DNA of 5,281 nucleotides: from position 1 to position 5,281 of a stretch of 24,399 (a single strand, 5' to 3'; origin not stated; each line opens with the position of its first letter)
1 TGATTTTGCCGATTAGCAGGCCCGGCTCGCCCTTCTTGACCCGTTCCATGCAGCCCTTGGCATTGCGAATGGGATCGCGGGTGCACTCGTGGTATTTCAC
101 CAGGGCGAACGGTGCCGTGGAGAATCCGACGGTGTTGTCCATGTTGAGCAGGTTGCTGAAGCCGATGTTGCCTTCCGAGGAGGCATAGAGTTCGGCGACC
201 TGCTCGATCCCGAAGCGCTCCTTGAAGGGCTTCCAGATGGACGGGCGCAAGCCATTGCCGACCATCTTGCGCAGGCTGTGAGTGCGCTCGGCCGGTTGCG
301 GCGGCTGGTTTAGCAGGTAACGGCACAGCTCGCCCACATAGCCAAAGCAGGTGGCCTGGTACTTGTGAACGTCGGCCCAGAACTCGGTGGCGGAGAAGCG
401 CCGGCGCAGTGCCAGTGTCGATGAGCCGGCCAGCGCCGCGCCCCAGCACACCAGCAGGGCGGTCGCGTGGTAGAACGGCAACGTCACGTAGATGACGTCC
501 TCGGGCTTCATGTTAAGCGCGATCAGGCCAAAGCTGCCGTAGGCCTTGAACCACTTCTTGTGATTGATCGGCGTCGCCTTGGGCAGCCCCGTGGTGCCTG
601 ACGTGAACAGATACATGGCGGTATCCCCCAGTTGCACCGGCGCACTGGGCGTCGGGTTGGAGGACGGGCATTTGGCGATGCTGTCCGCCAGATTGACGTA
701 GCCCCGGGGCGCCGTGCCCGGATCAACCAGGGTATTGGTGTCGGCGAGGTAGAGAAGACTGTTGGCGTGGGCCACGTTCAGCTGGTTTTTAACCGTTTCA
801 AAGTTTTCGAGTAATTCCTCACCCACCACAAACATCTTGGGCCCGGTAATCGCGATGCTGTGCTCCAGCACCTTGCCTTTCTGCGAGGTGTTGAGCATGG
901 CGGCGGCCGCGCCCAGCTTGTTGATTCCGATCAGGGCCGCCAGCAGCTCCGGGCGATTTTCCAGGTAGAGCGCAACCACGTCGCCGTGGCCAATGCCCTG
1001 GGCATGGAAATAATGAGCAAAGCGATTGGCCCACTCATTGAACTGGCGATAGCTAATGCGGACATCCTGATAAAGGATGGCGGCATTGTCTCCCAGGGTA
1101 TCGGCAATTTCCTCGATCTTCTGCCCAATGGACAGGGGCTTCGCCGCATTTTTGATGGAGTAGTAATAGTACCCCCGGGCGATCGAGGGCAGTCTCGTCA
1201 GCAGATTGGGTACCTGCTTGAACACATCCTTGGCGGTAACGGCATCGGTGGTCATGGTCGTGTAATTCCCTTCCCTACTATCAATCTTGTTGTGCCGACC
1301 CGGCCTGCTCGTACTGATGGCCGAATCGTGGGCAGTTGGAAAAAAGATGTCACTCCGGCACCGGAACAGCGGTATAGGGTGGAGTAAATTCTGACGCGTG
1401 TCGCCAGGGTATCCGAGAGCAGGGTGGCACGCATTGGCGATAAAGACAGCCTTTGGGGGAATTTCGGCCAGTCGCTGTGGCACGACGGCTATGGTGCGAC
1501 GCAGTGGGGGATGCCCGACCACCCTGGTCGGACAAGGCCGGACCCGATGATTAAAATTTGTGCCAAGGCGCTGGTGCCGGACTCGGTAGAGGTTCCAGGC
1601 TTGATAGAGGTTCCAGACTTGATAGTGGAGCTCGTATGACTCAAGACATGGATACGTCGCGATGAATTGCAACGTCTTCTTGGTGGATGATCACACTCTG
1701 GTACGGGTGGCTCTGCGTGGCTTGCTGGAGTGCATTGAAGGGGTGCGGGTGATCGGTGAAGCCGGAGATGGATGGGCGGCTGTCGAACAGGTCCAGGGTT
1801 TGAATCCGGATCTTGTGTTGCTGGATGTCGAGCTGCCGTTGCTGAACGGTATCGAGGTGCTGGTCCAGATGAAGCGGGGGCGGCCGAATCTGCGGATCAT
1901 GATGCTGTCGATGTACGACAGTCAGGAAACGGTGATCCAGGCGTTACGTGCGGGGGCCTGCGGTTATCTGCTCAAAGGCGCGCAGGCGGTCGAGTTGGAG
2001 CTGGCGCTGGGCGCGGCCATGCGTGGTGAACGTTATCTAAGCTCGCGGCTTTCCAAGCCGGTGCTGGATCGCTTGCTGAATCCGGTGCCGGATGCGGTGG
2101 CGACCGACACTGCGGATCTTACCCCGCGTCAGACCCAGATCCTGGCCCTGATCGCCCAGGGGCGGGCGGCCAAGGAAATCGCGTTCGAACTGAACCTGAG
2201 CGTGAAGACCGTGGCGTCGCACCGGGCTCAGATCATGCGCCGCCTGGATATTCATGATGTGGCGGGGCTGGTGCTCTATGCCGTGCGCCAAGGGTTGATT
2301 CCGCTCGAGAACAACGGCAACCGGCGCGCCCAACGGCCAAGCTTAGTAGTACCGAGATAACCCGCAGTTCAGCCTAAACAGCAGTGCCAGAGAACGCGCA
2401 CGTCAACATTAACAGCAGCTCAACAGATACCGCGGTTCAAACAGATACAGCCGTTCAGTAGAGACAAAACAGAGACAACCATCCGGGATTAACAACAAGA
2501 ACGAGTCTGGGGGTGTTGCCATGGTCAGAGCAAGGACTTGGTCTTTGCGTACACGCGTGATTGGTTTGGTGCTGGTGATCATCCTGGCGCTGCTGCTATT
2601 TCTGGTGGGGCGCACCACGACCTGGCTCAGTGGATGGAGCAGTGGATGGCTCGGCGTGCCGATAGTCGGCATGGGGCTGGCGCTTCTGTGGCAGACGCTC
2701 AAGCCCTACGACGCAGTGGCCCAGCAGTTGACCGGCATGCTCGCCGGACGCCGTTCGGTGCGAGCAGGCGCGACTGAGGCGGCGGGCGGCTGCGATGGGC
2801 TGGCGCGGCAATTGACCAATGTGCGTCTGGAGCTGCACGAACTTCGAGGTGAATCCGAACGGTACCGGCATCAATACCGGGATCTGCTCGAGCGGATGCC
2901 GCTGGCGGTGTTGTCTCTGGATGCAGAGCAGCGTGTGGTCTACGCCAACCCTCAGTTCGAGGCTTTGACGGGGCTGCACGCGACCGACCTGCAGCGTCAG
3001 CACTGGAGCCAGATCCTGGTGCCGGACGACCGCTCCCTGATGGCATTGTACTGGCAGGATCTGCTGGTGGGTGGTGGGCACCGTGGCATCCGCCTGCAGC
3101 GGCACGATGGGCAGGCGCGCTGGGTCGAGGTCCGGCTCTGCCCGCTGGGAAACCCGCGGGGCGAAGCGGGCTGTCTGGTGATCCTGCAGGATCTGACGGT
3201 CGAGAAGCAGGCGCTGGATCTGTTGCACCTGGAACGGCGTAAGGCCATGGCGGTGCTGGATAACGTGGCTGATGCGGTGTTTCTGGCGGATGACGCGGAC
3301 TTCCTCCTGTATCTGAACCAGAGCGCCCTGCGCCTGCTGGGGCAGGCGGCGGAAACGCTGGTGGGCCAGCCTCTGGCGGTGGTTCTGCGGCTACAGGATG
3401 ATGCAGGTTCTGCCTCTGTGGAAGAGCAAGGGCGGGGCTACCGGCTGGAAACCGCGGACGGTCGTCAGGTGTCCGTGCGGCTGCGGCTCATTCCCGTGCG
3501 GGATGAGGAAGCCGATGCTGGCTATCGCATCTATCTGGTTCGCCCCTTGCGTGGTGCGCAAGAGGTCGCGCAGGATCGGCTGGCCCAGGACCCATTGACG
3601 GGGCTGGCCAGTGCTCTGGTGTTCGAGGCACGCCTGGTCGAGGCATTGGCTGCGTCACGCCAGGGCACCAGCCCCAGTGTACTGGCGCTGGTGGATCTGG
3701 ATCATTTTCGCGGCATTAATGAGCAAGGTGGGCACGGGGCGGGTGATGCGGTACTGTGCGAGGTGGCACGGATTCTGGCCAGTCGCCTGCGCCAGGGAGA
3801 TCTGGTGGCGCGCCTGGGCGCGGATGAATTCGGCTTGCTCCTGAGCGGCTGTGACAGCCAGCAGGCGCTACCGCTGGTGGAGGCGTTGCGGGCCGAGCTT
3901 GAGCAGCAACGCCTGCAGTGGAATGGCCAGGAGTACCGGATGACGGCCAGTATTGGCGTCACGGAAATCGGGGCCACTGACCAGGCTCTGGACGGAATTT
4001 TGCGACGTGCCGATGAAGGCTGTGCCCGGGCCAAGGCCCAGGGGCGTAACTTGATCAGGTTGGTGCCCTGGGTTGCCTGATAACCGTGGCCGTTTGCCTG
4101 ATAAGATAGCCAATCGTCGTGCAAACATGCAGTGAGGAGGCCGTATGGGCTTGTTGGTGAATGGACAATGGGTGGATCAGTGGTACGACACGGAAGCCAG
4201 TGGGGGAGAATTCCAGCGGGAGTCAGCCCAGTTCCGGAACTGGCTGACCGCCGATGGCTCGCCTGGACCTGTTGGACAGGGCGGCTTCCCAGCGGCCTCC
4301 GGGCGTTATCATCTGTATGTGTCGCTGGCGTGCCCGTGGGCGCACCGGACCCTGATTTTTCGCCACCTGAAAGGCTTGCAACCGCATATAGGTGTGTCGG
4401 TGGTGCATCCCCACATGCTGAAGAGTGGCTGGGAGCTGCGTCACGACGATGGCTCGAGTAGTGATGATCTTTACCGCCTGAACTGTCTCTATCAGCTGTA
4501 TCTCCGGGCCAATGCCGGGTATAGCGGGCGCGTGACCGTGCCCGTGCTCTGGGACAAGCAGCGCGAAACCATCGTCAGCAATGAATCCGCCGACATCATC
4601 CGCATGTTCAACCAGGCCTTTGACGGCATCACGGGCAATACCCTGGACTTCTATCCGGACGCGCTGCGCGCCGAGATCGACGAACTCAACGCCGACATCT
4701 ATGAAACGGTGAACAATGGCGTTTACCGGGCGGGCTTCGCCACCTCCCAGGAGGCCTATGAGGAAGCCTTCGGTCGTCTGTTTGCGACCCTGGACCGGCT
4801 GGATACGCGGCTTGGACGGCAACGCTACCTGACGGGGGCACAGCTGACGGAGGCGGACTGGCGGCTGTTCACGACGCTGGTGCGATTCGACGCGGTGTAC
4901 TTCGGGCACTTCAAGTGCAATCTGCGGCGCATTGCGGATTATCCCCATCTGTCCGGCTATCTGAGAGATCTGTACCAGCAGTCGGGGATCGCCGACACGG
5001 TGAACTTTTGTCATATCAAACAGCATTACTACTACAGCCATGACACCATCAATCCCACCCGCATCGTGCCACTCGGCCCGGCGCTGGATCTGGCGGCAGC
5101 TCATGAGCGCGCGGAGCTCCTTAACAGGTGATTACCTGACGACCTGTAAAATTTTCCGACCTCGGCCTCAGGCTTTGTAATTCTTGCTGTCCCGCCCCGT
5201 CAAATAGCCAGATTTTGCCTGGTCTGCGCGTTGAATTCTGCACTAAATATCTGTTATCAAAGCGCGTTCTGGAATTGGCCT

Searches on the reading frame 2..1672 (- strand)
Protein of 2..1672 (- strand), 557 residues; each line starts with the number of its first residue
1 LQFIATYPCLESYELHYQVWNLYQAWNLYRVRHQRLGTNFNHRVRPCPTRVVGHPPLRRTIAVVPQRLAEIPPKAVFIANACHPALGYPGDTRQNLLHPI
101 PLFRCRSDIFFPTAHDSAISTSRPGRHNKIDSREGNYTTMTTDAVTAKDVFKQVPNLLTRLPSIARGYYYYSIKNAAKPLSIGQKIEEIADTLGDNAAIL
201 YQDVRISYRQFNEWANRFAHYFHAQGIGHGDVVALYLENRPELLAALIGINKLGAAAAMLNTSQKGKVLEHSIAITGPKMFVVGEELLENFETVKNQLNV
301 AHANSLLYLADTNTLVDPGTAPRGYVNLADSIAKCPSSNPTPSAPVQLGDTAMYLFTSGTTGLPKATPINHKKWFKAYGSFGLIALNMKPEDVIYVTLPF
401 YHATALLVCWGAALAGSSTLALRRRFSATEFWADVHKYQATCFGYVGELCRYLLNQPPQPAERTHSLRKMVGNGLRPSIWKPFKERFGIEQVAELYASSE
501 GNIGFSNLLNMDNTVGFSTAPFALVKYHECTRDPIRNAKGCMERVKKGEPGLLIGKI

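Call 78: search_protein_families(library=pfam, proteins=[window:2-1672:-], max_evalue=0.00001)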
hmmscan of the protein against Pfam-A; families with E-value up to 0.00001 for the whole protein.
window:2-1672:- (557 aa): 1 family
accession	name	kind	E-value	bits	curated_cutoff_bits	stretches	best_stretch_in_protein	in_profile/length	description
PF00501.34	AMP-binding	-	4.7e-58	197.3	29.9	1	187-512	2-336/384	AMP-binding enzyme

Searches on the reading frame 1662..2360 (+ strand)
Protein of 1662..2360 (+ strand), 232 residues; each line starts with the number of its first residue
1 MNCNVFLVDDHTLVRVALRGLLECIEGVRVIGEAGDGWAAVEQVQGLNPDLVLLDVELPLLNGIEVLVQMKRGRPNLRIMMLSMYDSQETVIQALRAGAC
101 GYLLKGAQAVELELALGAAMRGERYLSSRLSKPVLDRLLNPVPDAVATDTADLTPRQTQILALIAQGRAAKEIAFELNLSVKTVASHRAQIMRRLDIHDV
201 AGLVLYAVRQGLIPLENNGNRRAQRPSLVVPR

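Call 78: search_protein_families(library=pfam, proteins=[window:1662-2360:+], max_evalue=0.00001)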
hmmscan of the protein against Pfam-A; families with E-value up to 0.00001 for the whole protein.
window:1662-2360:+ (232 aa): 2 families
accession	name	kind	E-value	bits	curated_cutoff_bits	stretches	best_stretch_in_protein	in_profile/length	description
PF00072.30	Response_reg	-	3.5e-25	88.7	30.2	1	5-114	1-108/111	Response regulator receiver domain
PF00196.25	GerE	-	1.3e-15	57.2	23.5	1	153-207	3-57/57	Bacterial regulatory proteins, luxR family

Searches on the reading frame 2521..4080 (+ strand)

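Call 78: search_protein_families(library=pfam, proteins=[window:2521-4080:+], max_evalue=0.00001)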
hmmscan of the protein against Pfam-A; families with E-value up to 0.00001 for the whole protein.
window:2521-4080:+ (519 aa): 7 families
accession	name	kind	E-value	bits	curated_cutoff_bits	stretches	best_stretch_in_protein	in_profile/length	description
PF00990.26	GGDEF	-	2.7e-35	121.9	23.8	1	356-510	3-160/161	Diguanylate cyclase, GGDEF domain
PF00989.32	PAS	-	3.5e-24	85.4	22.6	2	118-224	2-112/113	PAS fold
PF08448.16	PAS_4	-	4.3e-20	72.4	23.1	1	123-229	1-109/110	PAS fold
PF13426.13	PAS_9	-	3.6e-19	69.4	27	2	129-226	3-102/103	PAS domain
PF13188.13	PAS_8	-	6.9e-15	54.8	21.8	1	118-162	2-46/65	PAS domain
PF08447.18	PAS_3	-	2.7e-14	53.6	25.6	1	140-217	2-83/89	PAS fold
PF12860.13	PAS_7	-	1.6e-06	28.7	27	0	246-302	1-58/115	PAS fold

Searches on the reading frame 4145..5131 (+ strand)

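Call 78: search_protein_families(library=pfam, proteins=[window:4145-5131:+], max_evalue=0.00001)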
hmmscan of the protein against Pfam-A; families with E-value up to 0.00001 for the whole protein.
window:4145-5131:+ (328 aa): 3 families
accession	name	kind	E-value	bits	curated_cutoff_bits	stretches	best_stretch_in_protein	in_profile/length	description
PF13410.11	GST_C_2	-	7.7e-18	64.8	24.9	1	202-274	1-68/69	Glutathione S-transferase, C-terminal domain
PF13409.12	GST_N_2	-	2e-11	44.8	25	1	62-156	1-68/70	Glutathione S-transferase, N-terminal domain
PF00043.30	GST_C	-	4.8e-06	27.2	20.7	0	194-278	13-91/93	Glutathione S-transferase, C-terminal domain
